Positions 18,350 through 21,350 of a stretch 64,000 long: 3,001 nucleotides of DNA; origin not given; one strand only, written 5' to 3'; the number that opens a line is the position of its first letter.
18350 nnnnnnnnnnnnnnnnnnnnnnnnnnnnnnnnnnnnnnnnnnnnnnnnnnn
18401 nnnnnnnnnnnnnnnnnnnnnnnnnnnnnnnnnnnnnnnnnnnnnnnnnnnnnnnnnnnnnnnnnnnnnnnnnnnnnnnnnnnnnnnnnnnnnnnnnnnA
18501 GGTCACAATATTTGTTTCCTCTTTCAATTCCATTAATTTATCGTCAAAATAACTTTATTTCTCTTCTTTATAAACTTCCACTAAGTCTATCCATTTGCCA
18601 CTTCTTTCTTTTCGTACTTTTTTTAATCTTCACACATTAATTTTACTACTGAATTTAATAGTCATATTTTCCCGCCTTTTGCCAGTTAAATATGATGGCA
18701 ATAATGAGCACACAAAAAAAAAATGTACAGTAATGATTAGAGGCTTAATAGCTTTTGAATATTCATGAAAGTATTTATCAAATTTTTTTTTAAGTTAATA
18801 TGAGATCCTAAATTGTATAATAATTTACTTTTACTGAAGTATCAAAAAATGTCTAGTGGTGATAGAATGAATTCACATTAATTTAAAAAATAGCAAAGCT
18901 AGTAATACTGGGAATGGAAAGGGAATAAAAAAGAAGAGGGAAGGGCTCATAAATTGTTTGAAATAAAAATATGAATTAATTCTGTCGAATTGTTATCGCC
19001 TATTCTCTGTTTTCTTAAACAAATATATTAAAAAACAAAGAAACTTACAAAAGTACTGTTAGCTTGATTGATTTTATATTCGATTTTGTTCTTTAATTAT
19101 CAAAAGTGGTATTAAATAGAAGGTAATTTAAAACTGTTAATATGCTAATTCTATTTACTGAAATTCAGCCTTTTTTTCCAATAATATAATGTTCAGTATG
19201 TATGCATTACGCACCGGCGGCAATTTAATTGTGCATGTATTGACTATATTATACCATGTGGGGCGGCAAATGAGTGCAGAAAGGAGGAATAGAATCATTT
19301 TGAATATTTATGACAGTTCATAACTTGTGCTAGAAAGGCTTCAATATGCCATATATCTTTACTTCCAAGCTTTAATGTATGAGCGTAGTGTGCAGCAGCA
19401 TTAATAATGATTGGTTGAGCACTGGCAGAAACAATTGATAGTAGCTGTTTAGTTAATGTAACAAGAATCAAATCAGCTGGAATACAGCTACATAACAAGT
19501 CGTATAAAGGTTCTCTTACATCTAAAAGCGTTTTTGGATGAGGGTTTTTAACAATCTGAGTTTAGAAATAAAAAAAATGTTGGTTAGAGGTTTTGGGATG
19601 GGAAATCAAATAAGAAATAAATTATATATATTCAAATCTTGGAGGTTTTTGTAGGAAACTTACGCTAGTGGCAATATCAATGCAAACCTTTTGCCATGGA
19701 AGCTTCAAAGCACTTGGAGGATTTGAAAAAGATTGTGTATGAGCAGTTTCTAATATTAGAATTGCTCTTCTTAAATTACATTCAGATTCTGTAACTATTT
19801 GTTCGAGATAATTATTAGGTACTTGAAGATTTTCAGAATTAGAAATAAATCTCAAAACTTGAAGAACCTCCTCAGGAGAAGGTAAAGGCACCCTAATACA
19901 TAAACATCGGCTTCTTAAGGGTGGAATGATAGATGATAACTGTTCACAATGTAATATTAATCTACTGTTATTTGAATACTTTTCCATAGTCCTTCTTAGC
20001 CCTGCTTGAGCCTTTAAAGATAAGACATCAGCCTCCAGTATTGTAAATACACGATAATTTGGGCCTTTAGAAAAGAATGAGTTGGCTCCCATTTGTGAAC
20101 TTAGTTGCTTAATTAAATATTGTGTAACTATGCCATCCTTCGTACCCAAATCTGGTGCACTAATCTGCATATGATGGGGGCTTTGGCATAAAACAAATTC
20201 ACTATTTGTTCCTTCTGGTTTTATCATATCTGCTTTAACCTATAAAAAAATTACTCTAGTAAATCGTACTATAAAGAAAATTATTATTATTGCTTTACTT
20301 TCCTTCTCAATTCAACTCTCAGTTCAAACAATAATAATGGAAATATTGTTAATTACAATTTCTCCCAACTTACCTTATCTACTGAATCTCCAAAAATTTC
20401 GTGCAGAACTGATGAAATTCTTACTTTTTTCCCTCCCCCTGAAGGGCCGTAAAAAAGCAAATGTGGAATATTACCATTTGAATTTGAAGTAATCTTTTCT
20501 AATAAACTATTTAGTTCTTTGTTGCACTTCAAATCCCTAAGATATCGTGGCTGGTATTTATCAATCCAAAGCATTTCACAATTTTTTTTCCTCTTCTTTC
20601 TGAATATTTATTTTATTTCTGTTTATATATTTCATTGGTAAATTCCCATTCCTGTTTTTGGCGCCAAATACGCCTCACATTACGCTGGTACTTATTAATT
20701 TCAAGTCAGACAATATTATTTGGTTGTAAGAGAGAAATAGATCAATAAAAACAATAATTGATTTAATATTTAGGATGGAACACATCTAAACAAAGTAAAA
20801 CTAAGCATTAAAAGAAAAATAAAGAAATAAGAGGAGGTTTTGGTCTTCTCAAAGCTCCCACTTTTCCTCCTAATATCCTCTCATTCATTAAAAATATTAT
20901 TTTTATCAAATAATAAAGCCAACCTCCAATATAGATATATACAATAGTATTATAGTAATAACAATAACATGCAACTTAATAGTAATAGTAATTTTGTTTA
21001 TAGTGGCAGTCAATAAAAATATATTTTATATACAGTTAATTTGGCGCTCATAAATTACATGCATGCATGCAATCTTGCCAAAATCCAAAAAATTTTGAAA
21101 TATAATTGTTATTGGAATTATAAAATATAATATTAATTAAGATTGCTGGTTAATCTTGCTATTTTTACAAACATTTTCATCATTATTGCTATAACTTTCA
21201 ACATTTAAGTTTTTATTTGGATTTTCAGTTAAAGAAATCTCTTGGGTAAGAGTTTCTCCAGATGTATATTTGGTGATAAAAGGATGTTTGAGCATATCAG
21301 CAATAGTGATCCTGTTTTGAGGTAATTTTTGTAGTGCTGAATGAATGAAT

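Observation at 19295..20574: Three-exon RFC small-subunit gene missed by ORF-level annotation, with a palindromic E2F site in its promoter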

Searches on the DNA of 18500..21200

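Call 48: search_rna_families(source=window, start=18500, end=21200, threshold=evalue, max_evalue=1)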
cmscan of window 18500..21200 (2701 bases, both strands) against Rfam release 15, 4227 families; matches with E-value up to 1: 0.
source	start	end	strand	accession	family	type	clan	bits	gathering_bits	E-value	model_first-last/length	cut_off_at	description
